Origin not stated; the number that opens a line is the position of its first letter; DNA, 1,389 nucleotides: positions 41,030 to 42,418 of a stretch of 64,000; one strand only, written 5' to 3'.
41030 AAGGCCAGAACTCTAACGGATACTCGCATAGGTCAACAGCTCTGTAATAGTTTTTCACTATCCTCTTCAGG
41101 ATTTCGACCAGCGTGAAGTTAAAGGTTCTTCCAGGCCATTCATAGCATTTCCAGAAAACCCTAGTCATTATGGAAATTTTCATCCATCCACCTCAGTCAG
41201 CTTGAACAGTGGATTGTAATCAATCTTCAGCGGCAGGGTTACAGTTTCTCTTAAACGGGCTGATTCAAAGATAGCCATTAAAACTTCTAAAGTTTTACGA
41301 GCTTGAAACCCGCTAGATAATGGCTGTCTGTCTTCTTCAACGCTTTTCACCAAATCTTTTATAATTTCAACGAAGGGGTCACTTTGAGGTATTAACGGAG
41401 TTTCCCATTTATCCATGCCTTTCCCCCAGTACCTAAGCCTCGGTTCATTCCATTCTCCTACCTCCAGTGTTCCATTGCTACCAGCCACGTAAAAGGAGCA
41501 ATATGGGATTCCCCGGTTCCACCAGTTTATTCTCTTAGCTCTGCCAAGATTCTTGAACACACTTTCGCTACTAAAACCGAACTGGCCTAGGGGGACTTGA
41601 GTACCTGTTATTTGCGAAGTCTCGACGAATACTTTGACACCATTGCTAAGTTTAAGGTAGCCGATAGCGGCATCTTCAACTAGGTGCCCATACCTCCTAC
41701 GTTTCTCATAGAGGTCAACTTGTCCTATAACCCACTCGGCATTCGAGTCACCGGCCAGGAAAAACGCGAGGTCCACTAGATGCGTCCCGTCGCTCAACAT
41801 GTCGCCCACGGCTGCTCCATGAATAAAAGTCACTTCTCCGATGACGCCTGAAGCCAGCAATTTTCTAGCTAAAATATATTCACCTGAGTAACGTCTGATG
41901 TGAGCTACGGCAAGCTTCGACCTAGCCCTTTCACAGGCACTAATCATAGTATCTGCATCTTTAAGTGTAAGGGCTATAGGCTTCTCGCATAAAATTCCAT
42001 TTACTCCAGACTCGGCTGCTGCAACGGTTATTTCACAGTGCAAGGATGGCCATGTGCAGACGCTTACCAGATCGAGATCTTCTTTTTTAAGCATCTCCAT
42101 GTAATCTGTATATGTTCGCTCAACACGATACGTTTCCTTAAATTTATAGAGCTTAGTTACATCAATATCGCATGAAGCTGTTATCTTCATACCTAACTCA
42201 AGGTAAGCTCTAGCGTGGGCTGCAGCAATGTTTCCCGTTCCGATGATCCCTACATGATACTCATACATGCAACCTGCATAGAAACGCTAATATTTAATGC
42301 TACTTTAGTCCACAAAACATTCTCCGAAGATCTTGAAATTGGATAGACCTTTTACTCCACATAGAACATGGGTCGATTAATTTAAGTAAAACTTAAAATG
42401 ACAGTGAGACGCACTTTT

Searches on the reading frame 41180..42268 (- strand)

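Call 5: search_protein_families(library=pfam, proteins=[window:41180-42268:-], max_evalue=0.01)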
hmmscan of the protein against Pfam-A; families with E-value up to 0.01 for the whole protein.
window:41180-42268:- (362 aa): 6 families
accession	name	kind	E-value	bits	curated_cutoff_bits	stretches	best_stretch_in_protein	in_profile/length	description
PF01408.29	GFO_IDH_MocA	-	6.1e-25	88.7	24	1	5-123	2-120/120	Oxidoreductase family, NAD-binding Rossmann fold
PF22725.1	GFO_IDH_MocA_C3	-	7.5e-07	29.6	27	1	134-222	4-107/124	GFO/IDH/MocA C-terminal domain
PF03807.23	F420_oxidored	-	3.4e-06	28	21.6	1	6-70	2-67/94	NADP oxidoreductase coenzyme F420-dependent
PF02894.22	GFO_IDH_MocA_C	-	4.1e-06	27.2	22.9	1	159-345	45-218/218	Oxidoreductase family, C-terminal alpha/beta domain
PF02826.25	2-Hacid_dh_C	-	0.0015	18.4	25.1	1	4-64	37-93/178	D-isomer specific 2-hydroxyacid dehydrogenase, NAD binding domain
PF02629.25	CoA_binding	-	0.0037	18.4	22.3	1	2-94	2-93/97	CoA binding domain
